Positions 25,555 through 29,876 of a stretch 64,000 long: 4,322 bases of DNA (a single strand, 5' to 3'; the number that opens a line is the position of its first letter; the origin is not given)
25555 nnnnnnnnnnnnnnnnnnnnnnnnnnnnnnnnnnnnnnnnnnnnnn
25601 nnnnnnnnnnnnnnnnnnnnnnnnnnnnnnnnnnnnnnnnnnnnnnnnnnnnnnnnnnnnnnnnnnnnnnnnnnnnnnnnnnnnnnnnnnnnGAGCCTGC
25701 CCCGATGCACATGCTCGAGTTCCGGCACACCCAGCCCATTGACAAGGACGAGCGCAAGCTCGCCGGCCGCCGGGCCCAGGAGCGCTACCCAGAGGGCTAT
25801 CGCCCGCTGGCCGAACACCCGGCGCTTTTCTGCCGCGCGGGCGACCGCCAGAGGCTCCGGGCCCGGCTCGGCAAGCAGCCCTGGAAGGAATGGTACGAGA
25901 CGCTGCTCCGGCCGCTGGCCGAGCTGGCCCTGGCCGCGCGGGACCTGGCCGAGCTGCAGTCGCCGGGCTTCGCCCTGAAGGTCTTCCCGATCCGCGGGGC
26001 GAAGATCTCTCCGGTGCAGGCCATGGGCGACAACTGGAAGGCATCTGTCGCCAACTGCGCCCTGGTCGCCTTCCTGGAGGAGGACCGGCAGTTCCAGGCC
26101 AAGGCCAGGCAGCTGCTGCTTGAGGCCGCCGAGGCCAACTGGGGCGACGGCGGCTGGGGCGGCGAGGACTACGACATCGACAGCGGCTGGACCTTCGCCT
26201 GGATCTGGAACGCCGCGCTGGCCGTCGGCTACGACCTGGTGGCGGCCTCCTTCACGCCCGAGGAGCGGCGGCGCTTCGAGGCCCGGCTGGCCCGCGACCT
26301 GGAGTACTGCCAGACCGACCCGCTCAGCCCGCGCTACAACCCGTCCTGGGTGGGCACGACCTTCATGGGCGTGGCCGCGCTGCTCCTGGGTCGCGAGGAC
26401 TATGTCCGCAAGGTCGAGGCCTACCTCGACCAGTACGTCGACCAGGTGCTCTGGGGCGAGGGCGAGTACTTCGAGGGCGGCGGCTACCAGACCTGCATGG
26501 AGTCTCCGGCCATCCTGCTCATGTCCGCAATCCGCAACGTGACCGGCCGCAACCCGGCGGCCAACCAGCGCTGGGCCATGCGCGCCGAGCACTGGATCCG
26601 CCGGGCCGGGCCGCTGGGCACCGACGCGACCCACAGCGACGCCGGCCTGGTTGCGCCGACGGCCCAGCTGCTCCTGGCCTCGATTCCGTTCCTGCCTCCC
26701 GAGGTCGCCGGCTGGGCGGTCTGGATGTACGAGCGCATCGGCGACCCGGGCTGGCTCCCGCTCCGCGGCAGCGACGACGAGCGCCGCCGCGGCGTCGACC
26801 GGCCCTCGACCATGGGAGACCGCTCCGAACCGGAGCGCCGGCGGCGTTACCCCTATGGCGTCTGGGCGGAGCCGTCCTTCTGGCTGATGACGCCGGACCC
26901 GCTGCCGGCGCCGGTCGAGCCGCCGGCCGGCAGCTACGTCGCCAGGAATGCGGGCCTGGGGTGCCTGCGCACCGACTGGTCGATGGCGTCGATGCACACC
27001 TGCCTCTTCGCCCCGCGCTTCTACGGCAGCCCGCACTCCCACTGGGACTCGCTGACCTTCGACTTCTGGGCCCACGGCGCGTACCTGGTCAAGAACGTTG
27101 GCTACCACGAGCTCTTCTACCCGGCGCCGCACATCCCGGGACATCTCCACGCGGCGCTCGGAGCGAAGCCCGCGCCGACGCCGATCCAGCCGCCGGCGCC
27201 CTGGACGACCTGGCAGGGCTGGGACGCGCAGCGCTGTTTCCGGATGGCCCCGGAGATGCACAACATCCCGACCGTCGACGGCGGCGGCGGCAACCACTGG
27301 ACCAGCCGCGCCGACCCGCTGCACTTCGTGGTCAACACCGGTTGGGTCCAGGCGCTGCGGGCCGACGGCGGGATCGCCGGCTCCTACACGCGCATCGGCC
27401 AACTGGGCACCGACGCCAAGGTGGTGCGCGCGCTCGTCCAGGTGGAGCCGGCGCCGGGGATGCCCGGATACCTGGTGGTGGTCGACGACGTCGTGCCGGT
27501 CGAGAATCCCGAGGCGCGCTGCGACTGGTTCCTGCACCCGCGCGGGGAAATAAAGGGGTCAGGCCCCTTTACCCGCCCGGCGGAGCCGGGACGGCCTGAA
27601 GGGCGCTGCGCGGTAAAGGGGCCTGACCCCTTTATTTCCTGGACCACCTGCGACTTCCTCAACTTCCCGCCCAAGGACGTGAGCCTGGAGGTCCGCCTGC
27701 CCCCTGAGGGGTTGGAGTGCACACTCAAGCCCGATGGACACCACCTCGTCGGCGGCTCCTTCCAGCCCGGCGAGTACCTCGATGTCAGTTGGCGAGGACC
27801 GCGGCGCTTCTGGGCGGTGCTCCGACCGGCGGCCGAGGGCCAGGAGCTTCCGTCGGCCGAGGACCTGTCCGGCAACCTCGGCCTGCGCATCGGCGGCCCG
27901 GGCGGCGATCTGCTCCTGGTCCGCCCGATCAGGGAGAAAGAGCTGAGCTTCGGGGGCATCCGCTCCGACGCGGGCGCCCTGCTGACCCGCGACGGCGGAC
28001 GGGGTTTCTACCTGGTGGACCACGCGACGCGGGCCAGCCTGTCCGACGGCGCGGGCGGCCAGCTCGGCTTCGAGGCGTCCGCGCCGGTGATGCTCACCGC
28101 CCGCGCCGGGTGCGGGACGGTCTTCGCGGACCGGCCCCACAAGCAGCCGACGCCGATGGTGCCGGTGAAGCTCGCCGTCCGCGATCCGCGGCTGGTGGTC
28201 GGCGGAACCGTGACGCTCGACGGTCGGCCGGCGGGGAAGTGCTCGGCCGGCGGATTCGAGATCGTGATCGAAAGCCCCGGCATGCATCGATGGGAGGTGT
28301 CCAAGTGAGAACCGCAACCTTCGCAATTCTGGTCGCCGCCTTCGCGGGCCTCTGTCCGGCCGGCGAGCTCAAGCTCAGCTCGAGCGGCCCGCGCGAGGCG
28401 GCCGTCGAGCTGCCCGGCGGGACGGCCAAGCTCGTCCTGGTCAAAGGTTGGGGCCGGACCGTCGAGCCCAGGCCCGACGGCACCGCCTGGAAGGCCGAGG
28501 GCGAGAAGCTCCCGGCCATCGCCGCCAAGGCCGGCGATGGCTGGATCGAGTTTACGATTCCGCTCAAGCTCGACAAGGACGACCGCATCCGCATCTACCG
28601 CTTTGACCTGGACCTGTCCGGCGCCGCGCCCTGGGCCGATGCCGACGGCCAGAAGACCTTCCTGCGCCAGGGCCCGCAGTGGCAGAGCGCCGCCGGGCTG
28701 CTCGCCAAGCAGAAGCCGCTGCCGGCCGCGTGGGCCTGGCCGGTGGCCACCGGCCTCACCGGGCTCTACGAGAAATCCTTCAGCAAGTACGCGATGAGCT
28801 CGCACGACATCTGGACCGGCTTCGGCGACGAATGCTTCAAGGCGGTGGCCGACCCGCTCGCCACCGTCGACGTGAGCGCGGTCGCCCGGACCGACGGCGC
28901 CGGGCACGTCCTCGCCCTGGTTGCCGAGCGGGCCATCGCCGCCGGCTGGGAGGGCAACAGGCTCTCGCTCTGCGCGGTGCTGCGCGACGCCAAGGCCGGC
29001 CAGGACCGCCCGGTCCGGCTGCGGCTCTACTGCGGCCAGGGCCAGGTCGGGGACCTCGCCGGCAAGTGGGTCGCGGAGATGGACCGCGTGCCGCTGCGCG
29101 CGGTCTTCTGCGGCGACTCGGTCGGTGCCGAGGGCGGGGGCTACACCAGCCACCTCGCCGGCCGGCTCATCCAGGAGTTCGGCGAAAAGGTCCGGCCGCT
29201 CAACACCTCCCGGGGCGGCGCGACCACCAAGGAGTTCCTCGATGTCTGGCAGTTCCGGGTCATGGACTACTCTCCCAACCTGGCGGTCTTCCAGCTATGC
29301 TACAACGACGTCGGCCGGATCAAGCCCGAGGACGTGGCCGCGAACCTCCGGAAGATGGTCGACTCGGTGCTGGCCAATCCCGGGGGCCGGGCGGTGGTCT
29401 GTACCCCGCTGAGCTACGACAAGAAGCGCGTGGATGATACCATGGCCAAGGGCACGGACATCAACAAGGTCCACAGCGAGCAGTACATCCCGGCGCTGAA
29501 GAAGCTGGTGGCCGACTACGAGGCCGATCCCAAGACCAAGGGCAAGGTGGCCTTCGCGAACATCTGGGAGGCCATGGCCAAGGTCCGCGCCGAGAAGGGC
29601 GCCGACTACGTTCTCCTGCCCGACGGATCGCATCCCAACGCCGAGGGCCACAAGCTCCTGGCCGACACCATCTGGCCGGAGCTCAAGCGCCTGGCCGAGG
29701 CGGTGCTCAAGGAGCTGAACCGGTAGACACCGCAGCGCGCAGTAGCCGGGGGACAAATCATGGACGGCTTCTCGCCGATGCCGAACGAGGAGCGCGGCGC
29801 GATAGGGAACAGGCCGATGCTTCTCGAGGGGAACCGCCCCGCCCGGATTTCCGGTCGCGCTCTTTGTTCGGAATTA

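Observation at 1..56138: A ~56-kb glycan-processing super-locus dominated by two expanded secreted beta-propeller families of unknown function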

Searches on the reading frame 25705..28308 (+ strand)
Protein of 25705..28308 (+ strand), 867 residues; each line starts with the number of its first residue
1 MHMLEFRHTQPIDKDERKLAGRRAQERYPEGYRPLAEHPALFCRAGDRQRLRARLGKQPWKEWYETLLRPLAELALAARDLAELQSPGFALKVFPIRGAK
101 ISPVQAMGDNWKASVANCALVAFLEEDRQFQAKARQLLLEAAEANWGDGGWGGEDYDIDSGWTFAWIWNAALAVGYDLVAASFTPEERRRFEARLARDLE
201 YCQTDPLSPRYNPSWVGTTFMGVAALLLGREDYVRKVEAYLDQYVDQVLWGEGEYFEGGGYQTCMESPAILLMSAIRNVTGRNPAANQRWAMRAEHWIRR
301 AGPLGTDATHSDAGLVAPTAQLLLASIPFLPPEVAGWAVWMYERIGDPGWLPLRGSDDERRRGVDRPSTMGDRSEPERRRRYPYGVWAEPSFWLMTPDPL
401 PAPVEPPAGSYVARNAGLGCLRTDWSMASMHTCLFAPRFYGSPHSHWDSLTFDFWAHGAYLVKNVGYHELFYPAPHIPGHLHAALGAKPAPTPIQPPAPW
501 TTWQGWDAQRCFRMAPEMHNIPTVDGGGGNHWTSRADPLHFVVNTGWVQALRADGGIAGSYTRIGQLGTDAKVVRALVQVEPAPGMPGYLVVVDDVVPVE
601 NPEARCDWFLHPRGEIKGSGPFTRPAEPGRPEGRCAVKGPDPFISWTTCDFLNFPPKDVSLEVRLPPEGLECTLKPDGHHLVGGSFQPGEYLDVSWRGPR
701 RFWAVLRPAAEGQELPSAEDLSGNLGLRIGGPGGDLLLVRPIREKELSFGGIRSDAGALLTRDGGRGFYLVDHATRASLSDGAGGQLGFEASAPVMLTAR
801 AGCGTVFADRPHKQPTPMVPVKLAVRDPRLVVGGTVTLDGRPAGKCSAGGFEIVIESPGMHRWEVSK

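Call 5: search_protein_families(library=pfam, proteins=[window:25705-28308:+], max_evalue=0.01)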
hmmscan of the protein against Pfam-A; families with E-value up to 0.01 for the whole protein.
window:25705-28308:+ (867 aa): 0 families

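Call 11: search_solved_structures(query=window:25705-28308:+, max_evalue=1)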
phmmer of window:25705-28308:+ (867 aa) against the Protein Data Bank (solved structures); distinct sequences matched with E-value up to 1: 2.
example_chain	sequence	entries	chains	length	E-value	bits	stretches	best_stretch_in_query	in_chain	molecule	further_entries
5ghg_A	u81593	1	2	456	0.28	12.3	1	186-320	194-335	Aminotransferase class-III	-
5ghf_A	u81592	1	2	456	0.28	12.3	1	186-320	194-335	Aminotransferase class-III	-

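Call 26: search_protein_families(library=ncbifam, proteins=[window:25705-28308:+], max_evalue=0.1)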
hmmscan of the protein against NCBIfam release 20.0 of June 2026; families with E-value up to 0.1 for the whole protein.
window:25705-28308:+ (867 aa): 0 families

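Call 52: search_protein_families(library=pfam, proteins=[window:25705-28308:+], max_evalue=10)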
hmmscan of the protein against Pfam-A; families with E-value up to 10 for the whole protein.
window:25705-28308:+ (867 aa): 1 family
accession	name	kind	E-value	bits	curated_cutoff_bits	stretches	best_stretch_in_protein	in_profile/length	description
PF07940.18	Hepar_II_III_C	-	0.039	13.9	24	1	414-472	10-67/237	Heparinase II/III-like, C-terminal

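Call 82: find_homologous_proteins(query=window:25705-28308:+, max_evalue=0.00001)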
Query window:25705-28308:+ (867 aa): 15 proteins with E <= 0.00001 among 8000 candidates.
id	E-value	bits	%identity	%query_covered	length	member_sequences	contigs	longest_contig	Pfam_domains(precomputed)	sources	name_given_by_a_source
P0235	0.0e+0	2062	100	100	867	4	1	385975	-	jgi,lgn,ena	-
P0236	0.0e+0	1634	78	100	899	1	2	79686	-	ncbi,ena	-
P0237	0.0e+0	1632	80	100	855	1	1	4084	-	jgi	jgi:hypothetical protein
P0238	0.0e+0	1474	73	100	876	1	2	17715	-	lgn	-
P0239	0.0e+0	1442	72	100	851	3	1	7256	-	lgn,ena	-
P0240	0.0e+0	1351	67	100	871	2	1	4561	-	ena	-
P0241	0.0e+0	1278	63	99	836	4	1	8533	-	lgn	-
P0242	0.0e+0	1266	62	100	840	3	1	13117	-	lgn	-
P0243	0.0e+0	1175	62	99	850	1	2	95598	-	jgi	jgi:hypothetical protein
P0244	0.0e+0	1173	61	99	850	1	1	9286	-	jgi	jgi:hypothetical protein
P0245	0.0e+0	1167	59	100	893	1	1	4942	-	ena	-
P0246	0.0e+0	1150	60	99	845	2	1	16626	-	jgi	-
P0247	2.8e-293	994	54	99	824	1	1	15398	PF07940.19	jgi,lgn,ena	-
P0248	1.3e-277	942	52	99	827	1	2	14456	-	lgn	-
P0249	2.1e-219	749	62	61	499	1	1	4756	-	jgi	jgi:hypothetical protein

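Call 84: search_solved_structures(query=A6, max_evalue=10, show_alignments=1)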
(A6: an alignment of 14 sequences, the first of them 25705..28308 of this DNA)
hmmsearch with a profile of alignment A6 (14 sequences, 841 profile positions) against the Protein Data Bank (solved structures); distinct sequences matched with E-value up to 10: 0.

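Call 86: search_protein_families(library=pfam, alignment_id=A6, max_evalue=0.1)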
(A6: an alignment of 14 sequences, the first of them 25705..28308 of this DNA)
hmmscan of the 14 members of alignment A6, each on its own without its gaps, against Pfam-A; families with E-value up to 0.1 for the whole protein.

A. member 1, window:25705-28308:+ (867 aa): 1 family
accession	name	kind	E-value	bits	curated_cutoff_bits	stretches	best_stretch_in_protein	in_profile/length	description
PF07940.18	Hepar_II_III_C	-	0.039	13.9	24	0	414-472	10-67/237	Heparinase II/III-like, C-terminal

B. families by the number of members that match (of 14 scanned): 3 families
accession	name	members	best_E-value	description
PF07940.18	Hepar_II_III_C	14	1.1e-07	Heparinase II/III-like, C-terminal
PF15476.11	SAP25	1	0.021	Histone deacetylase complex subunit SAP25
PF17642.6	TssD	1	0.09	Hemolysin coregulated protein Hcp (TssD)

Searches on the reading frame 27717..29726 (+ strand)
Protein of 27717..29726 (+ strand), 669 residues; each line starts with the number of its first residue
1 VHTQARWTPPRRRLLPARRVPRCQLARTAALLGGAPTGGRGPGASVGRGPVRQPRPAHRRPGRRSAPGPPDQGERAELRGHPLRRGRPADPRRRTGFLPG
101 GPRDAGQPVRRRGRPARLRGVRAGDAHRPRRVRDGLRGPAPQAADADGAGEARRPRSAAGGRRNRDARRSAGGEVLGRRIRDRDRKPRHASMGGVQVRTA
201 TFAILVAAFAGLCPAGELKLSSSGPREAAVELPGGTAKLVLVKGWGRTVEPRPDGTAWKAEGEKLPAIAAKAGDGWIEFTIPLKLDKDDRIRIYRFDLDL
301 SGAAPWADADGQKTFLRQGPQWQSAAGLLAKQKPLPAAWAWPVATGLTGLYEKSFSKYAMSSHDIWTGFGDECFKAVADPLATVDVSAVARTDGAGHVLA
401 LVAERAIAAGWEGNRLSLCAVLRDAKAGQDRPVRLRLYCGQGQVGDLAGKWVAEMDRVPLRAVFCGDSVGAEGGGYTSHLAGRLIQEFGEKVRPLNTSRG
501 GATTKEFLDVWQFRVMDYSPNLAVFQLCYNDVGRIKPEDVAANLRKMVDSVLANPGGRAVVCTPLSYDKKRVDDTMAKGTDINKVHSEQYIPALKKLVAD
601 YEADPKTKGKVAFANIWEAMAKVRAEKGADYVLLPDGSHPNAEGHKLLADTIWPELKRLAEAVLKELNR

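Call 5: search_protein_families(library=pfam, proteins=[window:27717-29726:+], max_evalue=0.01)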
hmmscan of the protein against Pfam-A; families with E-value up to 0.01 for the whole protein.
window:27717-29726:+ (669 aa): 2 families
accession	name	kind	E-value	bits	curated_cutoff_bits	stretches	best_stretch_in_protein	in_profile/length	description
PF13472.12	Lipase_GDSL_2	-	5.8e-12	46.9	32.9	1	465-647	2-178/178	GDSL-like Lipase/Acylhydrolase family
PF00657.28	Lipase_GDSL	-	7.6e-11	43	23.6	1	464-651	3-207/208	GDSL-like Lipase/Acylhydrolase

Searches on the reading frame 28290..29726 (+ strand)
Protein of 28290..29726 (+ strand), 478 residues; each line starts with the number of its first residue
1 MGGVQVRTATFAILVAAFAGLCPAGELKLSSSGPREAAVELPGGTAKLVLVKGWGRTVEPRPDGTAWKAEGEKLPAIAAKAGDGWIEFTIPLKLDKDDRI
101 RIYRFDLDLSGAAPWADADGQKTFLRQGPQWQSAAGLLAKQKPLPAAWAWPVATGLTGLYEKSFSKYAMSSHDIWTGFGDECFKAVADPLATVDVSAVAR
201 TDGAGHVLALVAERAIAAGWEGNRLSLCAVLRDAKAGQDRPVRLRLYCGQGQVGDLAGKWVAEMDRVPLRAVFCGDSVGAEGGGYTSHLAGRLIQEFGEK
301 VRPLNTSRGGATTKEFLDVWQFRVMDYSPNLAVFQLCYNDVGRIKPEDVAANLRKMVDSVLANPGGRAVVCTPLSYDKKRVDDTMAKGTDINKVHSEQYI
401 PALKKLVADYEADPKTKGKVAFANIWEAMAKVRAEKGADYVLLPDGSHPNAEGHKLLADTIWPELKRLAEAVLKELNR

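Call 92: search_protein_families(library=pfam, proteins=[window:28290-29726:+], max_evalue=0.001)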
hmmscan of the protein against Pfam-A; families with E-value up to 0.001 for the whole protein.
window:28290-29726:+ (478 aa): 2 families
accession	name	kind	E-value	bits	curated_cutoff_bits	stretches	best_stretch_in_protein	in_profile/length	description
PF13472.12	Lipase_GDSL_2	-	3.2e-12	47.8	32.9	1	274-456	2-178/178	GDSL-like Lipase/Acylhydrolase family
PF00657.28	Lipase_GDSL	-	3.8e-11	44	23.6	1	273-460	3-207/208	GDSL-like Lipase/Acylhydrolase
